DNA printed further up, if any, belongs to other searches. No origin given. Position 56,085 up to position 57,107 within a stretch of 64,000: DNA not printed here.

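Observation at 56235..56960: Stand-alone soluble fusion of the two interacting pilus-motor modules (PilC/GspF domain + PilB/GspE N2 domain), with no membrane anchor and no ATPase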

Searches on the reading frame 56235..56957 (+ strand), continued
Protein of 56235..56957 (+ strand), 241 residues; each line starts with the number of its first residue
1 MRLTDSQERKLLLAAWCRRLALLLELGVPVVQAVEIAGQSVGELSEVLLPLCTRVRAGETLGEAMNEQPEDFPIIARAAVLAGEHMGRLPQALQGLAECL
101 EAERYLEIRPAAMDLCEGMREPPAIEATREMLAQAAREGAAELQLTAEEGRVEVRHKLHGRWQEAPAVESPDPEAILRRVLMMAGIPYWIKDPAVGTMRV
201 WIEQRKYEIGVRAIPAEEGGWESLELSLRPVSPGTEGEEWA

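Call 43: find_homologous_proteins(query=P0023, max_evalue=1e-10)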
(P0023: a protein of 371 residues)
Query P0023 (371 aa): 50 proteins with E <= 1e-10 among 8000 candidates.
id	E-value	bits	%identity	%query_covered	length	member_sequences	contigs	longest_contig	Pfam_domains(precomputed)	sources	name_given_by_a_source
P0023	1.1e-239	813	100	100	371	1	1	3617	PF00482.29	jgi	jgi:hypothetical protein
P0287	1.7e-97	345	51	93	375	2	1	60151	PF00482.29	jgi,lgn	jgi:hypothetical protein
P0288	3.2e-97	344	53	90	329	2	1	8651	PF00482.29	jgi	jgi:hypothetical protein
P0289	2.4e-94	335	49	96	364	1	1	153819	PF00482.29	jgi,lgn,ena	-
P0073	3.9e-90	321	49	99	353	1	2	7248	PF00482.29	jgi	jgi:hypothetical protein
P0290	5.8e-89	317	46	94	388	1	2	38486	PF00482.29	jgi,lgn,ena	jgi:hypothetical protein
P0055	7.6e-70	254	44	88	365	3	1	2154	PF00482.29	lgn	-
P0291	2.7e-58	216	40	91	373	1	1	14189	PF00482.29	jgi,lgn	jgi:hypothetical protein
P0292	1.7e-51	194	34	91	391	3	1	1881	PF00482.29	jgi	jgi:hypothetical protein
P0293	9.3e-41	158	39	68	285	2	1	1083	PF00482.29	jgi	-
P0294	1.6e-27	115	41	25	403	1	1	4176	PF00482.29,PF28597.1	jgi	jgi:type IV pilus assembly protein PilC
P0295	2.0e-27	115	40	29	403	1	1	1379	PF00482.29,PF28597.1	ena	-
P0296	1.5e-26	112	33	29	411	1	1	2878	PF00482.29,PF28597.1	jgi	jgi:type IV pilus assembly protein PilC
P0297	9.5e-24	103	37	27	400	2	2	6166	PF00482.29,PF28597.1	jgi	jgi:type IV pilus assembly protein PilC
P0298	1.2e-23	102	36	27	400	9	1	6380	PF00482.29,PF28597.1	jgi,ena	-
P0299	2.0e-23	101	36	29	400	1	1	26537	PF00482.29,PF28597.1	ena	-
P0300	5.7e-23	100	35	27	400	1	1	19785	PF00482.29,PF28597.1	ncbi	-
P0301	1.1e-22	99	38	27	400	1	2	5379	PF00482.29,PF28597.1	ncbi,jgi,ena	-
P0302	1.4e-22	99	39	30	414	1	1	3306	PF00482.29,PF28597.1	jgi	jgi:type IV pilus assembly protein PilC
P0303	6.4e-22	96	40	27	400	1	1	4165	PF00482.29,PF28597.1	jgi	jgi:type IV pilus assembly protein PilC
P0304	1.3e-21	95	34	29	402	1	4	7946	PF00482.29,PF28597.1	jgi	jgi:type IV pilus assembly protein PilC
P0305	3.0e-21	94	35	27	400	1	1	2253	PF00482.29,PF28597.1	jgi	-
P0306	1.2e-20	92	39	28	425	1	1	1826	PF00482.29,PF28597.1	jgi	-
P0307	3.8e-20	91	32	29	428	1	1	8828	PF00482.29,PF28597.1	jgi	jgi:type IV pilus assembly protein PilC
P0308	2.5e-19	88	39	28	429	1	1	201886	PF00482.29,PF28597.1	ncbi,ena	-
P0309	3.3e-19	88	36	28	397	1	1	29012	PF00482.29,PF28597.1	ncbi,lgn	ncbi:MAG: type II secretion system F family protein [Phycisphaerae bacterium]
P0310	4.0e-19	87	37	27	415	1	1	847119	PF00482.29,PF28597.1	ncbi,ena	-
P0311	6.2e-19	87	31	31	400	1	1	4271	PF00482.29,PF28597.1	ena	-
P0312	1.6e-18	85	34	28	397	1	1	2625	PF00482.29,PF28597.1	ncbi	-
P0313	8.3e-18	83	39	27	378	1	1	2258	PF00482.29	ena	-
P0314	1.2e-17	82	39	27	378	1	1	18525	PF00482.29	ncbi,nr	ncbi:MAG: type II secretion system F family protein [Planctomycetota bacterium]|nr:type II secretion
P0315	1.3e-17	82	39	27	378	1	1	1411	PF00482.29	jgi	jgi:type IV pilus assembly protein PilC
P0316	2.2e-17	82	39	27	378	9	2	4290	PF00482.29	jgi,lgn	jgi:type IV pilus assembly protein PilC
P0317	4.6e-17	81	34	32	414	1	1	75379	PF00482.29,PF28597.1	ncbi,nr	ncbi:MAG: type II secretion system F family protein [Candidatus Omnitrophica bacterium]|nr:type II s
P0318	3.0e-16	78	36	29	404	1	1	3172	PF00482.29,PF28597.1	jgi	-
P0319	3.3e-16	78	36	29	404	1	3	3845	PF00482.29,PF28597.1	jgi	-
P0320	5.8e-16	77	38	29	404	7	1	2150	PF00482.29,PF28597.1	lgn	-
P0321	6.2e-16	77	35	30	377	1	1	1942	PF00482.29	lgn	-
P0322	7.5e-16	77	31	30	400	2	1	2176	PF00482.29,PF28597.1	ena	-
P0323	8.1e-16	76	31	36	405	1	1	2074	PF00482.29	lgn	-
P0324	9.5e-16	76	36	25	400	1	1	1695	PF00482.29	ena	-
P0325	2.8e-15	75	37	27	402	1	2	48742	PF00482.29,PF28597.1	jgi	-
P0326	4.8e-15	74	36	27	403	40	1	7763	PF00482.29,PF28597.1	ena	-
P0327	2.4e-13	68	32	28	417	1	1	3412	PF00482.29,PF28597.1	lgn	-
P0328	3.6e-13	68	30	31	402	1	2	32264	PF00482.29,PF28597.1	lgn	-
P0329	6.4e-13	67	29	25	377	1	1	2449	PF00482.29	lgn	-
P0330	1.0e-12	66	33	28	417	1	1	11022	PF00482.29,PF28597.1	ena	-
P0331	2.3e-12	65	33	29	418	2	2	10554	PF00482.29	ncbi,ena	-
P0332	5.7e-12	64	32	28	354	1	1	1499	PF00482.29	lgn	-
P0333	9.8e-12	63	31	29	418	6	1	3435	PF00482.29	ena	-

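Call 44: find_encoding_contigs(protein=P0289, flank=8000, max_places=2)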
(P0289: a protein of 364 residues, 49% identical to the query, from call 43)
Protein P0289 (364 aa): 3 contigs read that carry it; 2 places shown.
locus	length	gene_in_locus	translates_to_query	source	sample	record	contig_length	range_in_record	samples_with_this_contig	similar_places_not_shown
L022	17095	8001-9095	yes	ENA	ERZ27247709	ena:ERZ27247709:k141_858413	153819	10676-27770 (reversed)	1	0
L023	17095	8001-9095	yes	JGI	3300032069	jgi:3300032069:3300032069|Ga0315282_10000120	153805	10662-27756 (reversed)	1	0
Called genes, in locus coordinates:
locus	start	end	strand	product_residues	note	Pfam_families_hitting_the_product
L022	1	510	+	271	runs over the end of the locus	PF01946:Thi4, PF00890:FAD_binding_2 (faint), PF01266:DAO (weak), PF01494:FAD_binding_3, PF03486:HI0933_like (weak), PF07992:Pyr_redox_2 (weak), PF12831:FAD_oxidored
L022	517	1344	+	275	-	PF02540:NAD_synthase (faint), PF01171:ATP_bind_3 (faint)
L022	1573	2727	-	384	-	PF00266:Aminotran_5, PF01212:Beta_elim_lyase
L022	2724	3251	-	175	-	PF00578:AhpC-TSA, PF08534:Redoxin, PF00085:Thioredoxin (weak), PF13098:Thioredoxin_2, PF13905:Thioredoxin_8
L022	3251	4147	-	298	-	PF18075:FtsX_ECD, PF02687:FtsX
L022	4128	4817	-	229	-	PF00005:ABC_tran, PF13304:AAA_21 (weak)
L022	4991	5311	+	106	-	-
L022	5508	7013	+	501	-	-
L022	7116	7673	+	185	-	PF07638:Sigma70_ECF, PF04542:Sigma70_r2, PF08281:Sigma70_r4_2, PF04545:Sigma70_r4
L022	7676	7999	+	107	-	PF13490:zf-HC2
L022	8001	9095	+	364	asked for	PF00482:T2SSF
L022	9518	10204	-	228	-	PF02163:Peptidase_M50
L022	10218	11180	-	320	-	PF00493:MCM (weak), PF20030:bpMoxR, PF07726:AAA_3, PF07728:AAA_5, PF00004:AAA (weak), PF17863:AAA_lid_2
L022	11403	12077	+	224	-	PF07833:Cu_amine_oxidN1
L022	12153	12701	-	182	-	PF03704:BTAD (faint), PF13428:TPR_14 (faint), PF13432:TPR_16 (faint), PF14559:TPR_19 (faint), PF13414:TPR_11 (faint), PF13431:TPR_17 (faint)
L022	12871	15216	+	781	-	PF13646:HEAT_2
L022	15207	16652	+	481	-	PF13487:HD_5, PF01966:HD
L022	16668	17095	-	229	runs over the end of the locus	PF10531:SLBB, PF00633:HHH (faint), PF12836:HHH_3, PF14520:HHH_5 (weak)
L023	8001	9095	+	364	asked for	PF00482:T2SSF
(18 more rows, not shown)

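Call 45: find_encoding_contigs(protein=P0287, flank=8000, max_places=2)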
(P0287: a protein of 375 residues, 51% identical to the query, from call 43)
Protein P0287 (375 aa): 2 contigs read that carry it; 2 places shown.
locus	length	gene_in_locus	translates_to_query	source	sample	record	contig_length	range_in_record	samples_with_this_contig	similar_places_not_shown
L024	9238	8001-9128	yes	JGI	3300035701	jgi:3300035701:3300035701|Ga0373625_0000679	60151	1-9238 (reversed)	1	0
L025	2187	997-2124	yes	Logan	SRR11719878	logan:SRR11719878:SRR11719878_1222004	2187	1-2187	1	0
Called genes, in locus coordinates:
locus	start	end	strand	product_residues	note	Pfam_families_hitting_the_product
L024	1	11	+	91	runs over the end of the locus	PF02597:ThiS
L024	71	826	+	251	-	PF00899:ThiF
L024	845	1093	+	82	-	PF09383:NIL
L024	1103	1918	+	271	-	PF01946:Thi4, PF00890:FAD_binding_2 (faint), PF01266:DAO (weak), PF01494:FAD_binding_3, PF03486:HI0933_like (weak), PF07992:Pyr_redox_2 (weak), PF12831:FAD_oxidored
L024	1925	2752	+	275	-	PF02540:NAD_synthase (faint), PF01171:ATP_bind_3 (faint)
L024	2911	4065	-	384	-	PF00266:Aminotran_5, PF01212:Beta_elim_lyase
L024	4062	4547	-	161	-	PF00578:AhpC-TSA, PF08534:Redoxin, PF00085:Thioredoxin (weak), PF13098:Thioredoxin_2, PF13905:Thioredoxin_8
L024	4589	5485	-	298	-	PF18075:FtsX_ECD, PF02687:FtsX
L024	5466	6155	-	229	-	PF00005:ABC_tran, PF13304:AAA_21 (weak)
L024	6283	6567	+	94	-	-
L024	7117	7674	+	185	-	PF07638:Sigma70_ECF (weak), PF04542:Sigma70_r2, PF08281:Sigma70_r4_2, PF04545:Sigma70_r4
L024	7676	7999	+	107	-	PF13490:zf-HC2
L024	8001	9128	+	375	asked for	PF00482:T2SSF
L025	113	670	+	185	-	PF07638:Sigma70_ECF (weak), PF04542:Sigma70_r2, PF08281:Sigma70_r4_2, PF04545:Sigma70_r4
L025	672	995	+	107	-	PF13490:zf-HC2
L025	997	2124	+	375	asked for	PF00482:T2SSF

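Call 46: find_encoding_contigs(protein=P0290, flank=8000, max_places=2)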
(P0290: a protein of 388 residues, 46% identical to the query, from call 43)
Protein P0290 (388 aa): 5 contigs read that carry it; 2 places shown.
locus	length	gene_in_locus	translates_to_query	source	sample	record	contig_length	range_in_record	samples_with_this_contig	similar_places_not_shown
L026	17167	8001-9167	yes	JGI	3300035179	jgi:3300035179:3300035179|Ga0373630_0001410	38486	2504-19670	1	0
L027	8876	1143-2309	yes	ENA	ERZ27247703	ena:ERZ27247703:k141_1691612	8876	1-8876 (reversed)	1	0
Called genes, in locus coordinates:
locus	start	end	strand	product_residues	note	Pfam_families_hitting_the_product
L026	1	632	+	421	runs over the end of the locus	PF05810:NinF (weak), PF00291:PALP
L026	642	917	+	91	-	PF02597:ThiS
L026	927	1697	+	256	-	PF00899:ThiF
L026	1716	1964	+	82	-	PF09383:NIL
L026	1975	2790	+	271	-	PF01946:Thi4, PF00890:FAD_binding_2 (faint), PF01266:DAO (weak), PF01494:FAD_binding_3, PF03486:HI0933_like (weak), PF07992:Pyr_redox_2 (weak), PF12831:FAD_oxidored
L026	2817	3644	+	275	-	PF02540:NAD_synthase (weak), PF01171:ATP_bind_3 (faint)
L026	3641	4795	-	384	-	PF00266:Aminotran_5, PF01212:Beta_elim_lyase (weak)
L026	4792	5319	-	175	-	PF00578:AhpC-TSA, PF08534:Redoxin, PF00085:Thioredoxin (weak), PF13098:Thioredoxin_2, PF13905:Thioredoxin_8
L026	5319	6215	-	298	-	PF18075:FtsX_ECD, PF02687:FtsX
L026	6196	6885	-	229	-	PF00005:ABC_tran, PF13304:AAA_21 (weak)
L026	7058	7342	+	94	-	-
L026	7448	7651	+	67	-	-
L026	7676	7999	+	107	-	PF13490:zf-HC2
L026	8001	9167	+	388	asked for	PF00482:T2SSF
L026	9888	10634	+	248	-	-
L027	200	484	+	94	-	-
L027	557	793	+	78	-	-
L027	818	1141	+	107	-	PF13490:zf-HC2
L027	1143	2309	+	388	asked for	PF00482:T2SSF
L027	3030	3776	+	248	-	-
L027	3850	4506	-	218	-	-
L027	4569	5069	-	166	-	-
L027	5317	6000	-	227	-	PF02163:Peptidase_M50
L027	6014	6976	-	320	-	PF20030:bpMoxR, PF00493:MCM (weak), PF07726:AAA_3, PF07728:AAA_5, PF00004:AAA (weak), PF17863:AAA_lid_2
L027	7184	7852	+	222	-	PF07833:Cu_amine_oxidN1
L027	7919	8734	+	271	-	PF14321:DUF4382, PF13620:CarboxypepD_reg (weak)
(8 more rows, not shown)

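Call 47: list_cluster_members(proteins=[P0177, P0289, P0287, P0290, P0006, P0180, P0291, P0051, P0020, P0021])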
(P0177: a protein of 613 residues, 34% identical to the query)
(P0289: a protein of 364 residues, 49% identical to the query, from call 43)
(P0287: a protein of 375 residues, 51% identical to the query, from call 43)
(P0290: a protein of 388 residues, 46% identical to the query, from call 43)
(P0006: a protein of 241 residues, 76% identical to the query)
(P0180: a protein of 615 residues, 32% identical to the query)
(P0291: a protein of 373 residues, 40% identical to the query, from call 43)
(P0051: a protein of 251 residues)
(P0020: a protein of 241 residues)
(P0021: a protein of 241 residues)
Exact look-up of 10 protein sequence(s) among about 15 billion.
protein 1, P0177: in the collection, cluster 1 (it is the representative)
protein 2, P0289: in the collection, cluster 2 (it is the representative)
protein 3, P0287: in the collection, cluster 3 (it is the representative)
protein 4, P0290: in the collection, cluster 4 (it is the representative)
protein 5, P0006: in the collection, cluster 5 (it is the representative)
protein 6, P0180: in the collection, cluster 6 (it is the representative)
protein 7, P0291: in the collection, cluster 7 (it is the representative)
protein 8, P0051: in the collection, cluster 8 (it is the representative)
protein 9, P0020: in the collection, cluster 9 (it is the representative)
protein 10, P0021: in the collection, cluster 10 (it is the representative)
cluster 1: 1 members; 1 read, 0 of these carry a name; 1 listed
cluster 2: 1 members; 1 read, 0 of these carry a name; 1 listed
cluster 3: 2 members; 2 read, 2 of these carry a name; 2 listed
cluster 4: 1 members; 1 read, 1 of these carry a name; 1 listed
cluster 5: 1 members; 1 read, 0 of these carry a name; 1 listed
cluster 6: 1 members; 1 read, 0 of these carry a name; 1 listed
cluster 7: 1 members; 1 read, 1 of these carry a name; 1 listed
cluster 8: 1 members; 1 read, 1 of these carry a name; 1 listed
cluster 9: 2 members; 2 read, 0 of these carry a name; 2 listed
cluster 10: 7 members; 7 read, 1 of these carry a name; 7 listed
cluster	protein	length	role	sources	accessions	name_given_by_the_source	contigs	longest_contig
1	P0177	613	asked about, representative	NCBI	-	-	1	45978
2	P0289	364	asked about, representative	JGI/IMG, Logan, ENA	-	-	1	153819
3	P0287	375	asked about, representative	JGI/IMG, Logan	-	hypothetical protein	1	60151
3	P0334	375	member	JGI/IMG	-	hypothetical protein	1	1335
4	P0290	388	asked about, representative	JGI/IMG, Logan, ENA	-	hypothetical protein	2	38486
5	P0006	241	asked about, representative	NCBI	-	-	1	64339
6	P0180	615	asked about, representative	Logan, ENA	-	-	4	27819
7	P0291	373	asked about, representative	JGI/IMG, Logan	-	hypothetical protein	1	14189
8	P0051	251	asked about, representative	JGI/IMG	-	type II secretory ATPase GspE/PulE/Tfp pilus assembly ATPase PilB-like protein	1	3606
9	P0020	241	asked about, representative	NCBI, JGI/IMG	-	-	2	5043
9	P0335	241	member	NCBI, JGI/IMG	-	-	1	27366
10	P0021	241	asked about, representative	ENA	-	-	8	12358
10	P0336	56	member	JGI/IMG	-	hypothetical protein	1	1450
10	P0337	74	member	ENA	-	-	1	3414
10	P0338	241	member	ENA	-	-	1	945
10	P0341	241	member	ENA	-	-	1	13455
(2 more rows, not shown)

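Call 62: search_protein_families(library=pfam, proteins=[L009:10704-11366:+, L011:4674-5297:+], max_evalue=0.001)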
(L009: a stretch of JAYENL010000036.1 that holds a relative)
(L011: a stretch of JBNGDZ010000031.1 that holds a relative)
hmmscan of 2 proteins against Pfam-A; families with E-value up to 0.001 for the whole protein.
L009:10704-11366:+ (221 aa): 2 families
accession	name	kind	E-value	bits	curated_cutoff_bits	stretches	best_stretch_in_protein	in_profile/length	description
PF18912.6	DZR_2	-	0.00027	21.1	27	0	10-37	20-48/56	Double zinc ribbon domain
PF01485.27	IBR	-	0.00095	19.6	24.3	0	82-115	18-51/65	IBR domain, a half RING-finger domain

L011:4674-5297:+ (208 aa): 0 families

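Call 66: predict_structure(alignment_id=A3)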
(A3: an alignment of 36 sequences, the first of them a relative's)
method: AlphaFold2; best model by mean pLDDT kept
length: 241 residues; sequences in the alignment: 36
mean_pLDDT: 86.7   pTM: 0.51
mean pLDDT of the five models: 86.7, 85.8, 85.7, 85.1, 83.1
residues with pLDDT >= 90: 153; 70-90: 61; 50-70: 11; < 50: 16
segments of 3 or more residues with pLDDT < 50: 109-116, 234-241
pLDDT, mean of each block of 10 residues (from residue 1): 77 93 97 90 82 94 92 90 95 94 66 50 89 94 95 95 94 93 90 94 91 88 93 48 36
secondary structure, 60 per line:
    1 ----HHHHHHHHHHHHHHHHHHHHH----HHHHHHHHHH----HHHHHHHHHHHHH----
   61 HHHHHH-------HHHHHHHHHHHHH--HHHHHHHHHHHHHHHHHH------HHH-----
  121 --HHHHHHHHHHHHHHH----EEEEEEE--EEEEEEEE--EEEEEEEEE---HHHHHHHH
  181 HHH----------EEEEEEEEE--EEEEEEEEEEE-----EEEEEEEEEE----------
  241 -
elements in order: H5-25 H30-39 H44-56 H61-66 H74-86 H89-106 H123-137 E142-148 E151-158 E161-169 H173-183 E194-202 E205-215 E221-230
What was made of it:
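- Tried and rejected: No defined inter-domain packing emerged (call 66).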

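Call 73: find_encoding_contigs(protein=P0335, flank=8000, max_places=2)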
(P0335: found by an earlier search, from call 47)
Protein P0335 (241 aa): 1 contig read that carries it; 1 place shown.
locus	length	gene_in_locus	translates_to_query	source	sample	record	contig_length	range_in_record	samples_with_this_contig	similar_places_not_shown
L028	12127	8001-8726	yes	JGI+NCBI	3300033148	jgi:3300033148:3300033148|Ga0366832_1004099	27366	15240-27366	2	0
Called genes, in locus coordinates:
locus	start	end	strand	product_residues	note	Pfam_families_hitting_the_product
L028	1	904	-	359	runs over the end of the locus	PF00154:RecA_N, PF06745:ATPase, PF08423:Rad51, PF13191:AAA_16 (weak), PF27531:MT3502_N (weak), PF21096:RecA_C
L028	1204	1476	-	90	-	PF15919:HicB_lk_antitox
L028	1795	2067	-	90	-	PF15919:HicB_lk_antitox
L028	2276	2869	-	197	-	PF10469:AKAP7_NLS, PF13563:2_5_RNA_ligase2, PF02834:LigT_PEase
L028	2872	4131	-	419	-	PF00994:MoCF_biosynth, PF18146:CinA_KH, PF02464:CinA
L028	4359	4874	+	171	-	-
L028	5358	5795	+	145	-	-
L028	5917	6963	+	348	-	PF13421:Band_7_1, PF01145:Band_7, PF12773:DZR, PF13240:Zn_Ribbon_1 (faint)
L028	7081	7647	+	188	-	PF02525:Flavodoxin_2, PF03358:FMN_red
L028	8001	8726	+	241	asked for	PF00482:T2SSF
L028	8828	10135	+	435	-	PF13727:CoA_binding_3, PF02397:Bac_transf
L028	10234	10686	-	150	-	PF00132:Hexapep, PF14602:Hexapep_2 (weak)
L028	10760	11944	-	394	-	PF07690:MFS_1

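Call 74: find_encoding_contigs(protein=P0341, flank=8000, max_places=2)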
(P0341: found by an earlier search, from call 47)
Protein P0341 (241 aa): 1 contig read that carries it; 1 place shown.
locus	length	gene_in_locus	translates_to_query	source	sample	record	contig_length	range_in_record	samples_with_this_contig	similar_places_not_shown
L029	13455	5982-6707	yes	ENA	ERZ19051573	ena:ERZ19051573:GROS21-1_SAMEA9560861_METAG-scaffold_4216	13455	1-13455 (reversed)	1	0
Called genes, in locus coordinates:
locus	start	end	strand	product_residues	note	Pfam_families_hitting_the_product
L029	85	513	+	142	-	PF00072:Response_reg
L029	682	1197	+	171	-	-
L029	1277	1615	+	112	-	PF01909:NTP_transf_2, PF18765:Polbeta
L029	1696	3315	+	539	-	PF01555:N6_N4_Mtase, PF22722:NA-iREase1 (faint)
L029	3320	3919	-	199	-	-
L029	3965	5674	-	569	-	-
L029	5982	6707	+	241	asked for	PF00482:T2SSF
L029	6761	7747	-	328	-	-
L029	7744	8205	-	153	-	PF22014:DUF6932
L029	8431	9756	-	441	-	PF06508:QueC (faint)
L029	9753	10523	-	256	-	-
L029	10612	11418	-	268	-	PF08861:DUF1828 (weak)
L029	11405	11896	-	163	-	-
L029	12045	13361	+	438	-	PF07690:MFS_1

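Call 77: find_encoding_contigs(protein=P0028, flank=6000, max_places=2)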
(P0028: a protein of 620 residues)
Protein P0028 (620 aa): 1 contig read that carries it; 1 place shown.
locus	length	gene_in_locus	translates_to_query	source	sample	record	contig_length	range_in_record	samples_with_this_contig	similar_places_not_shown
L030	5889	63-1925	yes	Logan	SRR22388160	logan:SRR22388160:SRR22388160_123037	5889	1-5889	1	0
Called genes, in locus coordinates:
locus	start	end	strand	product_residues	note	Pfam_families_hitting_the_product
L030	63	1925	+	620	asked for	PF00482:T2SSF, PF00437:T2SSE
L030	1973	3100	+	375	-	PF13620:CarboxypepD_reg (weak)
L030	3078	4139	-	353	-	-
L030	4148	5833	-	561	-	PF08450:SGL (faint), PF01436:NHL (faint)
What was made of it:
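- Tried and rejected: The context of this closest long relative was uninformative, because the contig starts at the gene (call 77).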

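Call 83: search_protein_families(library=padloc, proteins=[window:56235-56957:+, P0289, P0177], max_evalue=0.01)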
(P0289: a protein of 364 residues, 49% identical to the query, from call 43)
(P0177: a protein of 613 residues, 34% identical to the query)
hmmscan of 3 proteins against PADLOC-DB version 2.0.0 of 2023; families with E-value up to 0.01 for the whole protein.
window:56235-56957:+ (241 aa): 0 families

P0289 (364 aa): 0 families

P0177 (613 aa): 1 family
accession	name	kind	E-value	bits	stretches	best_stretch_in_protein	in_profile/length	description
PDLC04140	mad8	-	0.001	16.6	1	344-389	6-54/314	mads_8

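Call 84: search_protein_families(library=phrogs, proteins=[window:56235-56957:+], max_evalue=0.01)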
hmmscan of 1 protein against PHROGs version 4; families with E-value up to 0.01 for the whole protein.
window:56235-56957:+ (241 aa): 0 families
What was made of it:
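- On Known PilB regulators (PilZ, FimX, MshEN c-di-GMP modules; phage Tip/Aqs1) and defence or phage protein families: There are no PADLOC or PHROGs hits (calls 83, 84).
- Tried and rejected: No hits (calls 83, 84).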
